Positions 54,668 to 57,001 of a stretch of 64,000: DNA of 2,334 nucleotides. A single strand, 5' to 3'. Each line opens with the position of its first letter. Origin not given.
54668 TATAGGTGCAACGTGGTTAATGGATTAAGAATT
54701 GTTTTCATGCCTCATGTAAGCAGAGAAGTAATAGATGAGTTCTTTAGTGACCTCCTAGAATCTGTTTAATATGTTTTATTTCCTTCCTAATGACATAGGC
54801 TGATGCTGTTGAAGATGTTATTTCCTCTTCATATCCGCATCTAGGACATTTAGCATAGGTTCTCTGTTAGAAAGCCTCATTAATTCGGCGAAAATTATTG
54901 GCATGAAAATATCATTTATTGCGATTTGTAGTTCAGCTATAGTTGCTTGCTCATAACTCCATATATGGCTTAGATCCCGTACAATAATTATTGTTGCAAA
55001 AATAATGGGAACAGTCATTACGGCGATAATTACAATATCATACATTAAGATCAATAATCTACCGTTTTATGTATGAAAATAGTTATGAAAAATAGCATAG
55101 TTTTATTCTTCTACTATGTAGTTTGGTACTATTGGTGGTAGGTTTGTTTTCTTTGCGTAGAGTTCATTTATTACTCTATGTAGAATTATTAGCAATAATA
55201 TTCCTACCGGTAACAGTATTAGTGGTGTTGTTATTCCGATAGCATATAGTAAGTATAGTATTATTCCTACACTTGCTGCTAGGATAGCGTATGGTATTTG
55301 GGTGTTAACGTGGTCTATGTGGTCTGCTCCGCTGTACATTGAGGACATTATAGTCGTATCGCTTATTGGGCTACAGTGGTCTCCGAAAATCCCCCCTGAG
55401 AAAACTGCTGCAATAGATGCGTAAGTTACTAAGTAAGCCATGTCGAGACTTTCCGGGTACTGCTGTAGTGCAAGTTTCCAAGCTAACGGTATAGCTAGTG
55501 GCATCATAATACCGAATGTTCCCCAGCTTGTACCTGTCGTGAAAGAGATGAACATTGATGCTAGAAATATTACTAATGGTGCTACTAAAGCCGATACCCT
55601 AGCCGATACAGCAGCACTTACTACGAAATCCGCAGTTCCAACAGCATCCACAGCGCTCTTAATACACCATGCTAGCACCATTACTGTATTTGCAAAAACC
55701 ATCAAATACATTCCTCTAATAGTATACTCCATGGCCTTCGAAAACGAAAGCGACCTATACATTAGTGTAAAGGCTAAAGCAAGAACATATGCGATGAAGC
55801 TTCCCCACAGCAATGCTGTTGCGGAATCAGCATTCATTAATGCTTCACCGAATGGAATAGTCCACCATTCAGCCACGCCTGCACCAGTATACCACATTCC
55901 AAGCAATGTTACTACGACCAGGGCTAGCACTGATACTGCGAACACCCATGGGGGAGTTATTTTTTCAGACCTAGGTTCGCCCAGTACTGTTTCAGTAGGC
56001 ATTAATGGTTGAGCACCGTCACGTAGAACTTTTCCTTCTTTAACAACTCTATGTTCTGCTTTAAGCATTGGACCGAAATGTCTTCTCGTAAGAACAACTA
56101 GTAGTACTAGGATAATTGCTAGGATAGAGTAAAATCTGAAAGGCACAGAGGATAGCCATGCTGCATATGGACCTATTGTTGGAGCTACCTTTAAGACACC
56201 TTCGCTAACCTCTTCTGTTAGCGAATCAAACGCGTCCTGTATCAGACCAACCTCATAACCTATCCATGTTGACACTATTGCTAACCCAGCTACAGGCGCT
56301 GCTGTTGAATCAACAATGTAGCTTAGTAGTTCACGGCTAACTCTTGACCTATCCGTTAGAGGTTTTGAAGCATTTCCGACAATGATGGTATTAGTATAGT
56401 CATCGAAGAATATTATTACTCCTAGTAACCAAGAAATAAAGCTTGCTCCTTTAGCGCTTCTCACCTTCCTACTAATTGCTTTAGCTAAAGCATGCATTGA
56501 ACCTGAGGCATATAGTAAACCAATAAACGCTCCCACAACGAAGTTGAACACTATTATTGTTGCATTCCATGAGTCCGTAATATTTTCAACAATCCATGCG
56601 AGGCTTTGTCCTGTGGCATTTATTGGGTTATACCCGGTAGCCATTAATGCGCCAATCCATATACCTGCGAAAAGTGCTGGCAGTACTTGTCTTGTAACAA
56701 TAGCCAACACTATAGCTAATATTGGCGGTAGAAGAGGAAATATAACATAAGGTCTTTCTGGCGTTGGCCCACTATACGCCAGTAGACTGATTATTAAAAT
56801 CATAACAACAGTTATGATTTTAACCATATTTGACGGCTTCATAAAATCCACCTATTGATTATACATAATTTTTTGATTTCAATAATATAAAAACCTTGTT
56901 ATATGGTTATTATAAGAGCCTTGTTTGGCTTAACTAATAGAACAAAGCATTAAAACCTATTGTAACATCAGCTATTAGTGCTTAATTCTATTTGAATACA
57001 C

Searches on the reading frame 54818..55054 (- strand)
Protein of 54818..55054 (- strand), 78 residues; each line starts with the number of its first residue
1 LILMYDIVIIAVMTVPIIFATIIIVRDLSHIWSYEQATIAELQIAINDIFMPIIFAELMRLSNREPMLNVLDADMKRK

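Call 8: search_protein_families(library=pfam, proteins=[window:54818-55054:-])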
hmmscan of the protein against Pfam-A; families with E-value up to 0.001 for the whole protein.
window:54818-55054:- (78 aa): 0 families

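Call 40: list_cluster_members(proteins=[P0001, window:53642-54769:+, window:54818-55054:-])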
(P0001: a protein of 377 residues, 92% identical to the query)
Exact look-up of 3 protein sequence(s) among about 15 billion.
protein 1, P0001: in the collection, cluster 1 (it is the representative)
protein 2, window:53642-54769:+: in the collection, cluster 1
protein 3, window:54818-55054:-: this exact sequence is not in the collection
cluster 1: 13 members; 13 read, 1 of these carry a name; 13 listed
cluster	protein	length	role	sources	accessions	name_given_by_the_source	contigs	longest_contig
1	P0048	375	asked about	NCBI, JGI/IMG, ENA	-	-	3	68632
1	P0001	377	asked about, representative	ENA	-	-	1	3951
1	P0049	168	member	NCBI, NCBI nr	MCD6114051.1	MAG: hypothetical protein J7J78_01985 [Thermoprotei archaeon] | hypothetical protein [Thermoprotei archaeon]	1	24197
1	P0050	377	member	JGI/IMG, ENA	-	-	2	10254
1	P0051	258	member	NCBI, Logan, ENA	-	-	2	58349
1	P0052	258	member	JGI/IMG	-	-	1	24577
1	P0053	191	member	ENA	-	-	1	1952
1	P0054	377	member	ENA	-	-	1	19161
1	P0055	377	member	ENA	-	-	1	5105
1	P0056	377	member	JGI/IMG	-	-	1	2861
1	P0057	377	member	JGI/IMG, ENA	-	-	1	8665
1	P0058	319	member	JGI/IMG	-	-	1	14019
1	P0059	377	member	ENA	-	-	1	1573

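Call 52: find_related_loci(query=window:54818-55054:-, collection=viral_contigs, flank=8000)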
Query window:54818-55054:- (78 aa) in viral_contigs; peptide patterns used: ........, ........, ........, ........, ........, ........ (x = any residue, [..] = any of these).
37 stretches matched a pattern, but none encodes a relative of the query by tblastn (E <= 1e-3).

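Call 53: search_protein_families(library=phrogs, proteins=[window:54818-55054:-], max_evalue=0.01)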
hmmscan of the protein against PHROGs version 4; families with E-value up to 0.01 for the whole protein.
window:54818-55054:- (78 aa): 0 families

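Call 57: search_protein_families(library=ncbifam, proteins=[window:54818-55054:-], max_evalue=0.001)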
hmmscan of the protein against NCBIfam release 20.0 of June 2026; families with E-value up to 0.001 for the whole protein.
window:54818-55054:- (78 aa): 0 families
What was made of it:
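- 54818..55054 (-): orf78 (gene callers give 75 aa), a hydrophobic orphan ORF whose 3' end runs out of frame into the tfs fragment. It may not be a real gene. No Pfam, PHROG or NCBIfam hit (calls 8, 53, 57).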

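Call 64: search_protein_families(library=pfam, proteins=[L169:7331-7936:-], max_evalue=0.01)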
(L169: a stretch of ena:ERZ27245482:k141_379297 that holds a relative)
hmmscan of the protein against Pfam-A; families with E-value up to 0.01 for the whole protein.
L169:7331-7936:- (201 aa): 2 families
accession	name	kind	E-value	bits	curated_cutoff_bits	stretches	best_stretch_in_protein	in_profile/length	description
PF14528.11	LAGLIDADG_3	-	1.8e-12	47.7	22.5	1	104-161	2-61/82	LAGLIDADG-like domain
PF05204.19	Hom_end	-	1.2e-07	32.2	21.1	1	108-160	17-68/110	Homing endonuclease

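Call 86: search_protein_families(library=pfam, proteins=[L252:1593-2822:+, L252:3267-3503:+, L252:3886-4479:-, L252:5640-6233:+, L252:6360-6650:+, L252:6726-7550:-, L252:8086-9138:-, L253:6649-6933:+], max_evalue=0.05)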
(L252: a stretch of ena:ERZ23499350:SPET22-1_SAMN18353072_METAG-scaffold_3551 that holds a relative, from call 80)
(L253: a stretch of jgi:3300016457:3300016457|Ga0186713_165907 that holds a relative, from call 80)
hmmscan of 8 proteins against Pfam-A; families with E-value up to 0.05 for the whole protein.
L252:1593-2822:+ (409 aa): 3 families
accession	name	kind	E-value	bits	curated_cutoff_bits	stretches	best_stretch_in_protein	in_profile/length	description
PF12696.13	TraG-D_C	-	1.5e-08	35.1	22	1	20-85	1-70/126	TraM recognition site of TraD and TraG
PF10412.15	TrwB_AAD_bind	-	6.5e-05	22.4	20.5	1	21-82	246-311/387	Type IV secretion-system coupling protein DNA-binding domain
PF02534.20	T4SS-DNA_transf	-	0.0031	16.9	20.1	1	21-63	304-346/468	Type IV secretory system Conjugative DNA transfer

L252:3267-3503:+ (78 aa): 1 family
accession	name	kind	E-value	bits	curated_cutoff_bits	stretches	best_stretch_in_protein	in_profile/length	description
PF19436.4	ACS_CODH_B_C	-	0.038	14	25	1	15-73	183-239/245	ACS/CODH beta subunit C-terminal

L252:3886-4479:- (197 aa): 2 families
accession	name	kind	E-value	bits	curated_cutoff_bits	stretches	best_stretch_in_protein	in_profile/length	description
PF13567.11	DUF4131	-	0.0085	16.2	31.6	1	13-67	29-79/165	Domain of unknown function (DUF4131)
PF13585.12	CHU_C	-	0.029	14.9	27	0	144-194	38-85/86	CHU_C Type IX secretion signal domain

L252:5640-6233:+ (197 aa): 5 families
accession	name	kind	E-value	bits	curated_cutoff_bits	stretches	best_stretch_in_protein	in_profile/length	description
PF04675.19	DNA_ligase_A_N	-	0.002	18.8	24.6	0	16-63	112-160/174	DNA ligase N terminus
PF07464.16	ApoLp-III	-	0.0064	17.1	36.3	1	128-190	28-88/146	Apolipophorin-III precursor (apoLp-III)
PF07352.17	Phage_Mu_Gam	-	0.031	14.6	28.3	0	131-185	36-90/149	Bacteriophage Mu Gam like protein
PF02697.20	VAPB_antitox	-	0.037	15.3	27.9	0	10-43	1-32/69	Putative antitoxin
PF07926.17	TPR_MLP1_2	-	0.049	14.1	36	0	131-196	27-92/129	TPR/MLP1/MLP2-like protein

L252:6360-6650:+ (96 aa): 0 families

L252:6726-7550:- (274 aa): 1 family
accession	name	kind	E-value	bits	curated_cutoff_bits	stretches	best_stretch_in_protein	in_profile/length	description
PF05277.18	DUF726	-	0.048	13.1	22.6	0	84-194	26-137/343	Protein of unknown function (DUF726)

L252:8086-9138:- (350 aa): 0 families

L253:6649-6933:+ (94 aa): 0 families

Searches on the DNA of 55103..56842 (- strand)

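Call 84: search_rna_families(sources=[L252, L253], threshold=evalue, max_evalue=0.01)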
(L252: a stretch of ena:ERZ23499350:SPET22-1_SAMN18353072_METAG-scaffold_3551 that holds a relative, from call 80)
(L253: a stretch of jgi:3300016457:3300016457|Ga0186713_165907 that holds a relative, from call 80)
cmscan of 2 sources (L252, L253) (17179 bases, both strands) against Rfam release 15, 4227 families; matches with E-value up to 0.01: 3.
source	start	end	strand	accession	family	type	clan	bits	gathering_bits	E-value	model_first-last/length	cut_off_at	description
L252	9718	9826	+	RF00005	tRNA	Gene; tRNA;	CL00001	58.7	29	1.1e-10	1-71/71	no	tRNA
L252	9223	9318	-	RF00005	tRNA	Gene; tRNA;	CL00001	55.8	29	7e-10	1-71/71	no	tRNA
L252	7920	8026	-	RF00005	tRNA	Gene; tRNA;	CL00001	47.4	29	1.4e-07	1-71/71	no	tRNA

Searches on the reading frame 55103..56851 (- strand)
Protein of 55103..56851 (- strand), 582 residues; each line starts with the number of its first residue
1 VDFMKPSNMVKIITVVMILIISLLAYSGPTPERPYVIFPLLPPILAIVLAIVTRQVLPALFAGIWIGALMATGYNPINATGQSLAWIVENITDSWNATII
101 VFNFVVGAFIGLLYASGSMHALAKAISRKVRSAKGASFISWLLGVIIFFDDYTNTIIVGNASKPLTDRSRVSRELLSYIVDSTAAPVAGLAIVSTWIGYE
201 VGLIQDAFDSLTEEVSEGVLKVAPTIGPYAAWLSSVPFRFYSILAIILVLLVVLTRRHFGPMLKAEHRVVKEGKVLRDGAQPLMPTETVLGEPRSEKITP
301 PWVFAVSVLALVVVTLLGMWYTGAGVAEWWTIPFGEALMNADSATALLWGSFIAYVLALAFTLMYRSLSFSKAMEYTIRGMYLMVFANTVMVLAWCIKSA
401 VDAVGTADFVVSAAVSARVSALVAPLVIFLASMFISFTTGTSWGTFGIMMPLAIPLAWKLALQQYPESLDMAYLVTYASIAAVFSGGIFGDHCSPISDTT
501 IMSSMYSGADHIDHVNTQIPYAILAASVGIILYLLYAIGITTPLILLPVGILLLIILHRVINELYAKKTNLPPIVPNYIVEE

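Call 8: search_protein_families(library=pfam, proteins=[window:55103-56851:-])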
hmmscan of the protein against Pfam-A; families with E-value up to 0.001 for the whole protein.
window:55103-56851:- (582 aa): 1 family
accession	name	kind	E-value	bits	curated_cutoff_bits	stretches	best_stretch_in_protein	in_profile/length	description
PF03553.21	Na_H_antiporter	-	2.1e-62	211.6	23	1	193-537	7-302/303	Na+/H+ antiporter family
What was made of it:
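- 55103..56851 (-): NhaC-family (Na_H_antiporter) membrane transporter; cargo. Pfam PF03553 2e-62 (call 8).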

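Call 53: search_protein_families(library=phrogs, proteins=[window:55103-56851:-], max_evalue=0.01)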
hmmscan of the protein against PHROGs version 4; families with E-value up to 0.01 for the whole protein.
window:55103-56851:- (582 aa): 0 families

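Call 57: search_protein_families(library=ncbifam, proteins=[window:55103-56851:-], max_evalue=0.001)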
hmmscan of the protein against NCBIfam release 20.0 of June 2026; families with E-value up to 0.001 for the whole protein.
window:55103-56851:- (582 aa): 3 families
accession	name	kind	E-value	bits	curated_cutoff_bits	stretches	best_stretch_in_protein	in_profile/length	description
NF000013.1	tet_NaH_anti_35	exception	1.3e-35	123.3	750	1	230-544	34-339/369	tetracycline efflux Na+/H+ antiporter family transporter Tet(35)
TIGR00931.1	antiport_nhaC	equivalog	9.9e-08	31.1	370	1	336-538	23-207/454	Na+/H+ antiporter NhaC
NF052307.1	ArgOrthExpArcD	equivalog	1.3e-06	27.6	650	1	333-537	35-222/469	arginine/ornithine antiporter ArcD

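Call 78: list_cluster_members(proteins=[window:55103-56842:-, window:57166-58245:+, window:54818-55045:-])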
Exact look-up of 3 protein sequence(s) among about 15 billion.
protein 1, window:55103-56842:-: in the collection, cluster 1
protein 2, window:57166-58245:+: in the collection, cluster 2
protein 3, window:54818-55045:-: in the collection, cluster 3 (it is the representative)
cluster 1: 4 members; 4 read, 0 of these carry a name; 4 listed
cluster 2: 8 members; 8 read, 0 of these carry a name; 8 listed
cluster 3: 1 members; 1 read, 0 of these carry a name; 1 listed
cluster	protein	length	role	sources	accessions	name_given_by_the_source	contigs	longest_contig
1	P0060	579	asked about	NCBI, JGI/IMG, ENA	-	-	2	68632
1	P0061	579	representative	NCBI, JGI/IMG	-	-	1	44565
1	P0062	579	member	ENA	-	-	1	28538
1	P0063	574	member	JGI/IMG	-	-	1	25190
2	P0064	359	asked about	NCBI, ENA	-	-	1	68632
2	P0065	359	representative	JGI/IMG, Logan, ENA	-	-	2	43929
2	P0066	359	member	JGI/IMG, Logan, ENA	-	-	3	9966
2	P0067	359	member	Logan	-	-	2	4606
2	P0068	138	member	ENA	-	-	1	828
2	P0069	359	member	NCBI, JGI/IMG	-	-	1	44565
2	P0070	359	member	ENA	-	-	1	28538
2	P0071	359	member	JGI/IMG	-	-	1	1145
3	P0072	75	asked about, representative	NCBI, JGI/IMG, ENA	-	-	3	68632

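Call 79: find_encoding_contigs(protein=P0063, flank=10000, max_places=4)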
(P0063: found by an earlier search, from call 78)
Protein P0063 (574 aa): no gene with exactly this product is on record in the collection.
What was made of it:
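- Tried and rejected: P0063 could not be located on any contig (call 79).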

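Call 80: find_encoding_contigs(protein=P0066, flank=10000, max_places=4)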
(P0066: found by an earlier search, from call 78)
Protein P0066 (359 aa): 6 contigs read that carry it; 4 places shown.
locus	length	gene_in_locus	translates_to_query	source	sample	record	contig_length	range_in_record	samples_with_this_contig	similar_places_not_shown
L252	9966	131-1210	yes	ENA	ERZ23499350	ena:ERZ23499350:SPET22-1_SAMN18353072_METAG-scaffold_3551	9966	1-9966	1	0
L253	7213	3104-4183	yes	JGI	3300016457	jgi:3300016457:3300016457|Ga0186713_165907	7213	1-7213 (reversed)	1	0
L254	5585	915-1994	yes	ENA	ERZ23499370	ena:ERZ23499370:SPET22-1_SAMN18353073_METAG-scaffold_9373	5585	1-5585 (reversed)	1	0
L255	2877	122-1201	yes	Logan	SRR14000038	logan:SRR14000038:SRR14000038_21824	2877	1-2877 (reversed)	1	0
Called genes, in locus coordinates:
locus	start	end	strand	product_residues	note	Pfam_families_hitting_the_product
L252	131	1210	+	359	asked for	PF02274:ADI, PF19420:DDAH_eukar, PF02274:ADI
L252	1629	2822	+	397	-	PF12696:TraG-D_C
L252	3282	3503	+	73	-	-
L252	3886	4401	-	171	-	-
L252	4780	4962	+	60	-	-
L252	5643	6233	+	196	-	-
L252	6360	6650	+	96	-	-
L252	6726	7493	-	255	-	-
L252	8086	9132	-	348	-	-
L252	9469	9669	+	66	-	PF01402:RHH_1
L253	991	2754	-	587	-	PF03553:Na_H_antiporter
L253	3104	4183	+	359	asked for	PF02274:ADI, PF19420:DDAH_eukar, PF02274:ADI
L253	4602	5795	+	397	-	PF12696:TraG-D_C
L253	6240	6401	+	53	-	-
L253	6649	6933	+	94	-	-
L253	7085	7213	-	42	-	?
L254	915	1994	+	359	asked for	PF02274:ADI, PF19420:DDAH_eukar, PF02274:ADI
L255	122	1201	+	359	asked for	PF02274:ADI, PF19420:DDAH_eukar, PF02274:ADI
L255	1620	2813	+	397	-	PF12696:TraG-D_C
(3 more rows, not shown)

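Call 86: search_protein_families(library=pfam, proteins=[L252:1593-2822:+, L252:3267-3503:+, L252:3886-4479:-, L252:5640-6233:+, L252:6360-6650:+, L252:6726-7550:-, L252:8086-9138:-, L253:6649-6933:+], max_evalue=0.05)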
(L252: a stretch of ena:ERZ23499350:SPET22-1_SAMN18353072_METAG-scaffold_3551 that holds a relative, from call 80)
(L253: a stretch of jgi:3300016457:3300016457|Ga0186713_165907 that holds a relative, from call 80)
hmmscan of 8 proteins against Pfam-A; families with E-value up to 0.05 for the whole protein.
L252:1593-2822:+ (409 aa): 3 families
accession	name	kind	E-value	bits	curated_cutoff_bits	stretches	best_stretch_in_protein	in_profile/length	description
PF12696.13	TraG-D_C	-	1.5e-08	35.1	22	1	20-85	1-70/126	TraM recognition site of TraD and TraG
PF10412.15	TrwB_AAD_bind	-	6.5e-05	22.4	20.5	1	21-82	246-311/387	Type IV secretion-system coupling protein DNA-binding domain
PF02534.20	T4SS-DNA_transf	-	0.0031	16.9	20.1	1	21-63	304-346/468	Type IV secretory system Conjugative DNA transfer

L252:3267-3503:+ (78 aa): 1 family
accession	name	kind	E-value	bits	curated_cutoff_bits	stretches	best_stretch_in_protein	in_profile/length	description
PF19436.4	ACS_CODH_B_C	-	0.038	14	25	1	15-73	183-239/245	ACS/CODH beta subunit C-terminal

L252:3886-4479:- (197 aa): 2 families
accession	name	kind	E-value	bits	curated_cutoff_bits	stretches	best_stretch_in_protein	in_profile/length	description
PF13567.11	DUF4131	-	0.0085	16.2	31.6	1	13-67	29-79/165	Domain of unknown function (DUF4131)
PF13585.12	CHU_C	-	0.029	14.9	27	0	144-194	38-85/86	CHU_C Type IX secretion signal domain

L252:5640-6233:+ (197 aa): 5 families
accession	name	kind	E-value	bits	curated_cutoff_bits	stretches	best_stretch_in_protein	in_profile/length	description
PF04675.19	DNA_ligase_A_N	-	0.002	18.8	24.6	0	16-63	112-160/174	DNA ligase N terminus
PF07464.16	ApoLp-III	-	0.0064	17.1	36.3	1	128-190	28-88/146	Apolipophorin-III precursor (apoLp-III)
PF07352.17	Phage_Mu_Gam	-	0.031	14.6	28.3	0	131-185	36-90/149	Bacteriophage Mu Gam like protein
PF02697.20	VAPB_antitox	-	0.037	15.3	27.9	0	10-43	1-32/69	Putative antitoxin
PF07926.17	TPR_MLP1_2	-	0.049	14.1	36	0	131-196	27-92/129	TPR/MLP1/MLP2-like protein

L252:6360-6650:+ (96 aa): 0 families

L252:6726-7550:- (274 aa): 1 family
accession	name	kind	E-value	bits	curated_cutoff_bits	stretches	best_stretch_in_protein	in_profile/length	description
PF05277.18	DUF726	-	0.048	13.1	22.6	0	84-194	26-137/343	Protein of unknown function (DUF726)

L252:8086-9138:- (350 aa): 0 families

L253:6649-6933:+ (94 aa): 0 families
